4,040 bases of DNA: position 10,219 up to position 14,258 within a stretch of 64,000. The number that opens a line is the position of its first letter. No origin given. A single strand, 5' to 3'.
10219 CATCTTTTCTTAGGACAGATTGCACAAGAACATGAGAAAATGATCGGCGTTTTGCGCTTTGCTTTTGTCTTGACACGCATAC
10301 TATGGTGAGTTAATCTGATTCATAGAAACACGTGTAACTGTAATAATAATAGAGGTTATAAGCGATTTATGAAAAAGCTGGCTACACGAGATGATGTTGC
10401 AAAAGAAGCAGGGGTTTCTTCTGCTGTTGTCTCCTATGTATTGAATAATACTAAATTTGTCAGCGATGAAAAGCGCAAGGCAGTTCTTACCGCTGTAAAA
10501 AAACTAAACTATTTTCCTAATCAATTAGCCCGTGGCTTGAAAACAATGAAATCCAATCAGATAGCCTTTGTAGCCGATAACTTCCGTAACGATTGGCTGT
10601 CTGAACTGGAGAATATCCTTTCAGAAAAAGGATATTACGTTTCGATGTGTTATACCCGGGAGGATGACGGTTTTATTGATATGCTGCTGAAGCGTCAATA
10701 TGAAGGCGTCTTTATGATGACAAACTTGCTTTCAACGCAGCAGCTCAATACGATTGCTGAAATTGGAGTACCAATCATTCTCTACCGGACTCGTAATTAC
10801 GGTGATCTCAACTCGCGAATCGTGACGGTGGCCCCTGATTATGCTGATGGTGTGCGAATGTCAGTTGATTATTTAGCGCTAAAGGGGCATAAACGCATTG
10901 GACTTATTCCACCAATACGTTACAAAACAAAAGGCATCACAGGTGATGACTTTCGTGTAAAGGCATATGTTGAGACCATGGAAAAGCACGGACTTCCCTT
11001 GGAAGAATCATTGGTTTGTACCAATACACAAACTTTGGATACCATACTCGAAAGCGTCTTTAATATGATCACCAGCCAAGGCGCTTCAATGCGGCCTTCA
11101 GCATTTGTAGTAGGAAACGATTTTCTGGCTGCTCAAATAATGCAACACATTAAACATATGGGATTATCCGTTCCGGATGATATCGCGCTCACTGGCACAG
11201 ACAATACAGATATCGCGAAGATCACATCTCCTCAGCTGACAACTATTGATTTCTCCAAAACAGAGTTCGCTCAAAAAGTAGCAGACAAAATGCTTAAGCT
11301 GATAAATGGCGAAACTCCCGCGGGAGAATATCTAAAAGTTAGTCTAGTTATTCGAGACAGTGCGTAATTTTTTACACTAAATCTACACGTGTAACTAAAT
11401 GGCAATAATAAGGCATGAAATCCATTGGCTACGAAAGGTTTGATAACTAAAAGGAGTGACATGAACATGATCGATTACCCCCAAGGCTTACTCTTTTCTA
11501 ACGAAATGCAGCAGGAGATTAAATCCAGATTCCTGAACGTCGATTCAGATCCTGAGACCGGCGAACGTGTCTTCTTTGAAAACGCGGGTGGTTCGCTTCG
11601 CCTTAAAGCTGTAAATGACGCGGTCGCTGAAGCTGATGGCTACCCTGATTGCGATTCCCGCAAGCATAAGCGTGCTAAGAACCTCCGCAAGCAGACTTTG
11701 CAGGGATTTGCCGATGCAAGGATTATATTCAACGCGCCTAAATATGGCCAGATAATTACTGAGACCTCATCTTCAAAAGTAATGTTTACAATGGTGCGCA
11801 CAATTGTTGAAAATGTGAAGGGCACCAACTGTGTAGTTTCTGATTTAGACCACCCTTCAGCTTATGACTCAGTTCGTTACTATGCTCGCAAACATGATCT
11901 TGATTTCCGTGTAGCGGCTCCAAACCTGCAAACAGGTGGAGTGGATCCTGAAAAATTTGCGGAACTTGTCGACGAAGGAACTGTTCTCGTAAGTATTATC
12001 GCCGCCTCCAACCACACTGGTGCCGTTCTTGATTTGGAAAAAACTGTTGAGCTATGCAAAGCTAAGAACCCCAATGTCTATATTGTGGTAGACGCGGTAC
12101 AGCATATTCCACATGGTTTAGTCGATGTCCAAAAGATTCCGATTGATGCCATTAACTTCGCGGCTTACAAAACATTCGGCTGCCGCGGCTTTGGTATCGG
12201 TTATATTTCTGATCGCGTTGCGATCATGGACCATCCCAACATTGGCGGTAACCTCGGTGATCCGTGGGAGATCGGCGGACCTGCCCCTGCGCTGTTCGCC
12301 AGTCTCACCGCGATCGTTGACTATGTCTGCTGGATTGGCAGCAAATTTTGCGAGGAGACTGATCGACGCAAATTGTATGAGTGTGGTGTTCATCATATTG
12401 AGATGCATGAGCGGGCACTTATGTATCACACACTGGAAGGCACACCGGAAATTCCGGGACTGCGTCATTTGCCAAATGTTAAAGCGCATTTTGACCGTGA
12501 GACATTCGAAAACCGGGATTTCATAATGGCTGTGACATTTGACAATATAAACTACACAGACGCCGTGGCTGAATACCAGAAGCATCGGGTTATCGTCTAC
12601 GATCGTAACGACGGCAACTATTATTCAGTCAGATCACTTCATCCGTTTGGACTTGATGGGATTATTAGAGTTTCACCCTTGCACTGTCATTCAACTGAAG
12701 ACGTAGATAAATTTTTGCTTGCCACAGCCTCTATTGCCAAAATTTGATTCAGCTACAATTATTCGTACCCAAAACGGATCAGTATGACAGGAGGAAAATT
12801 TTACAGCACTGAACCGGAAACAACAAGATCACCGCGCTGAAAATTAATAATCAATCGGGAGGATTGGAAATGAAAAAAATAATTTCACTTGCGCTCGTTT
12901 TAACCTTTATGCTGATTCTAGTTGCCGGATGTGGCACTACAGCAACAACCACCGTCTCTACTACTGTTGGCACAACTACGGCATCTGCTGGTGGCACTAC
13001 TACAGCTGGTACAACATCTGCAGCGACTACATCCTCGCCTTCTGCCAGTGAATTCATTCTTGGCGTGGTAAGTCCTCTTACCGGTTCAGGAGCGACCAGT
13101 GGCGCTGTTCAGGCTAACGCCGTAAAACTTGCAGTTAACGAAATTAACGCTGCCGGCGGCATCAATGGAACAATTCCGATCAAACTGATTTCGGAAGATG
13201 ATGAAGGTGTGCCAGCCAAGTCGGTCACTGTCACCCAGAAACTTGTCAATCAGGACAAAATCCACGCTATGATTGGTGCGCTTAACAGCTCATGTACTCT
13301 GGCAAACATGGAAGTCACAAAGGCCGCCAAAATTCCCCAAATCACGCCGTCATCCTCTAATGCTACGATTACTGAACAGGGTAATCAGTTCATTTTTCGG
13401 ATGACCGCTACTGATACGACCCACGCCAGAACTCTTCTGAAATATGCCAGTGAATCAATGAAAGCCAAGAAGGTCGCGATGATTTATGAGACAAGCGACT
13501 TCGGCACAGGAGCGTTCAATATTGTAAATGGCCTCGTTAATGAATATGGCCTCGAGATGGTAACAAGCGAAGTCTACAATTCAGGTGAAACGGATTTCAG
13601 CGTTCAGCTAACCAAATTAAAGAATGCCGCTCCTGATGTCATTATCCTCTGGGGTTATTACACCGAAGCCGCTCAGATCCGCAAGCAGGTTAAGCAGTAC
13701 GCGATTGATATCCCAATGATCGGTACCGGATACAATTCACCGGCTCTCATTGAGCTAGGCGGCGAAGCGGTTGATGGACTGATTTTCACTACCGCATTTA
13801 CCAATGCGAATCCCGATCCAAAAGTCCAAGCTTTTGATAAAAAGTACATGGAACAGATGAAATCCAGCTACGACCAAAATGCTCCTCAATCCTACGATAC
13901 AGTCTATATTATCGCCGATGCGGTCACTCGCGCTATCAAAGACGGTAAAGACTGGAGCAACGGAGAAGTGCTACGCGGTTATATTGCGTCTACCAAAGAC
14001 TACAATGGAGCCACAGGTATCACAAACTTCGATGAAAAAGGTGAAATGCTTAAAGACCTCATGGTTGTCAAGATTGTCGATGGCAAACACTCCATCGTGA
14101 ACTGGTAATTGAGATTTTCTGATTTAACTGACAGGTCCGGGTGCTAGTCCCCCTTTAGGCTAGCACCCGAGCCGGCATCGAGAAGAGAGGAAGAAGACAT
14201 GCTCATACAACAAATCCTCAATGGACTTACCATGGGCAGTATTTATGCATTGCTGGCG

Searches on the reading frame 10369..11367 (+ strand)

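Call 6: search_protein_families(library=pfam, proteins=[window:10369-11367:+])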
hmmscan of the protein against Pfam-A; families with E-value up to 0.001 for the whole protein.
window:10369-11367:+ (332 aa): 3 families
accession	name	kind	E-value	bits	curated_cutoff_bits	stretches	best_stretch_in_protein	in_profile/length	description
PF13377.12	Peripla_BP_3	-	3.9e-30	105.6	26.5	1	166-331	1-166/167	Periplasmic binding protein-like domain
PF00356.27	LacI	-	7.1e-16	58.2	27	1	8-51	3-46/46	Bacterial regulatory proteins, lacI family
PF00532.27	Peripla_BP_1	-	6.5e-11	42.7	22.2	1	103-320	50-269/281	Periplasmic binding proteins and sugar binding domain of LacI family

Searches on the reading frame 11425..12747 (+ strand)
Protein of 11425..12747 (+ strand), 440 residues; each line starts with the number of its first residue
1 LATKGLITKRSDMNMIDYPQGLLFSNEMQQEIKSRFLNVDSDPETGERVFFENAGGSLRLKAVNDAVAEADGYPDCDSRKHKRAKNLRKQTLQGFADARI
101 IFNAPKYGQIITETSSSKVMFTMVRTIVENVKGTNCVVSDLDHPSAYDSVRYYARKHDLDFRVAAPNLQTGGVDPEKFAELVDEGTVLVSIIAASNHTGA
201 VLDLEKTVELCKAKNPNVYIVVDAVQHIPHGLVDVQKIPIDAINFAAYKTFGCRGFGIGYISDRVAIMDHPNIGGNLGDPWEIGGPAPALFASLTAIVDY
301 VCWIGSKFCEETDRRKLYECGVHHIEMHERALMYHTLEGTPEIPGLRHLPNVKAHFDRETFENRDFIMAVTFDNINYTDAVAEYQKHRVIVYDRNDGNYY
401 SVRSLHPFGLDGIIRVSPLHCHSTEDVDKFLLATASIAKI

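Call 6: search_protein_families(library=pfam, proteins=[window:11425-12747:+])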
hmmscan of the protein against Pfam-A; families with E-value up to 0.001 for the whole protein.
window:11425-12747:+ (440 aa): 1 family
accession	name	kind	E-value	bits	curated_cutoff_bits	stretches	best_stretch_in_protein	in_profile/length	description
PF00266.25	Aminotran_5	-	4.9e-30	105.2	21.5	1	49-430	1-371/371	Aminotransferase class-V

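Call 31: search_protein_families(library=ncbifam, proteins=[window:11425-12747:+], max_evalue=0.00001)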
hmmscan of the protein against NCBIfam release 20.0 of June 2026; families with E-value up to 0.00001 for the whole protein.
window:11425-12747:+ (440 aa): 15 families
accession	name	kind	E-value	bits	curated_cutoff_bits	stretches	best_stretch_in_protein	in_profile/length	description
TIGR01976.1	am_tr_V_VC1184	hypoth_equivalog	6.2e-37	127.8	352.35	1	45-432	16-399/401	cysteine desulfurase-like protein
TIGR01979.1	sufS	subfamily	3.9e-22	78.7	475.1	1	32-437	3-398/403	SufS family cysteine desulfurase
TIGR01977.1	am_tr_V_EF2568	hypoth_equivalog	5.4e-17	61.9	377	1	94-379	49-318/376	cysteine desulfurase family protein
TIGR03403.1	nifS_epsilon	equivalog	5.8e-17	61.6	587.7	1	117-267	74-220/382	NifS family cysteine desulfurase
TIGR03402.1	FeS_nifS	equivalog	2.4e-16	59.5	530.75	1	123-268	76-217/379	cysteine desulfurase NifS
NF010611.0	PRK14012.1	equivalog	1.3e-15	57.3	548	1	130-268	93-227/406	IscS subfamily cysteine desulfurase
TIGR03235.1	DNA_S_dndA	equivalog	1.9e-15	57.1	480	1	77-264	30-215/353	cysteine desulfurase DndA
NF006791.0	PRK09295.1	equivalog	3.5e-15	56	661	1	131-271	111-248/406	cysteine desulfurase SufS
NF041166.1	f2_encap_cargo1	exception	6.2e-15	55.3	800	1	49-347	247-545/623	family 2A encapsulin nanocompartment cargo protein cysteine desulfurase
TIGR02006.1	IscS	equivalog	1.2e-14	54.2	643.2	1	130-265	89-220/402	IscS subfamily cysteine desulfurase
NF008126.0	PRK10874.1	equivalog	4.5e-13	49.1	607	1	48-268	20-242/401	cysteine desulfurase CsdA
TIGR03392.1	FeS_syn_CsdA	equivalog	2.3e-12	46.8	493.6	1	173-262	145-232/398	cysteine desulfurase CsdA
NF002806.0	PRK02948.1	subfamily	3e-11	42.9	304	1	122-265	75-216/381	IscS subfamily cysteine desulfurase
NF040779.1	Sec_lyase_SclA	exception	4.9e-09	35.6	525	1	90-344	34-291/378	selenocysteine lyase SclA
TIGR04343.1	egtE_PLP_lyase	equivalog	1e-05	24.6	400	0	162-268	118-222/370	ergothioneine biosynthesis PLP-dependent enzyme EgtE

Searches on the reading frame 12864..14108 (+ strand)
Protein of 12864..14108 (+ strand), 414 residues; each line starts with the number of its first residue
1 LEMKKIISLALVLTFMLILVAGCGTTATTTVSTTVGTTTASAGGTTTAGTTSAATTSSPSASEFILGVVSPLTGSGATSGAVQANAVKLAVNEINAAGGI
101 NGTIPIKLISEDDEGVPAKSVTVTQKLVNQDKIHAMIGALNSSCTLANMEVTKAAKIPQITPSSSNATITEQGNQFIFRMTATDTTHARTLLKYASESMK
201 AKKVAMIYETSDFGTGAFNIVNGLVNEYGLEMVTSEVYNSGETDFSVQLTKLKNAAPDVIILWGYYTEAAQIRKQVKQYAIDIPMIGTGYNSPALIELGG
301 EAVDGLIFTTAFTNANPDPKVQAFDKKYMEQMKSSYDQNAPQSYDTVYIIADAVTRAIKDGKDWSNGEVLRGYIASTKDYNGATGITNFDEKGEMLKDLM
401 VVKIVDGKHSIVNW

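Call 6: search_protein_families(library=pfam, proteins=[window:12864-14108:+])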
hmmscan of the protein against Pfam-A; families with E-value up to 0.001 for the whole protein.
window:12864-14108:+ (414 aa): 3 families
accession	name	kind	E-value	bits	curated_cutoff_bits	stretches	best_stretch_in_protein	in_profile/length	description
PF13458.12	Peripla_BP_6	-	4.2e-63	214.5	31.7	1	66-407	4-342/343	Periplasmic binding protein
PF01094.35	ANF_receptor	-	7.5e-32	111.2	25.4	1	84-404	3-350/353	Receptor family ligand binding region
PF13433.12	Peripla_BP_5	-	1.6e-17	64.1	27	1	67-362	4-299/363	Periplasmic binding protein domain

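Call 31: search_protein_families(library=ncbifam, proteins=[window:12864-14108:+], max_evalue=0.00001)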
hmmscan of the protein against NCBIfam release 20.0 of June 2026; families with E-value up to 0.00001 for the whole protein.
window:12864-14108:+ (414 aa): 3 families
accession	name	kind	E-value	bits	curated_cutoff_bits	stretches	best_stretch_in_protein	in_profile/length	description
NF011933.0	PRK15404.1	subfamily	3.6e-44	151.3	477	1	45-395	8-350/370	high-affinity branched-chain amino acid ABC transporter substrate-binding protein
TIGR03669.1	urea_ABC_arch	equivalog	4.3e-20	72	494.8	1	66-411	3-342/375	urea ABC transporter substrate-binding protein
TIGR03407.1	urea_ABC_UrtA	exception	1.6e-15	56.9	492.75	1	66-359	3-299/361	urea ABC transporter substrate-binding protein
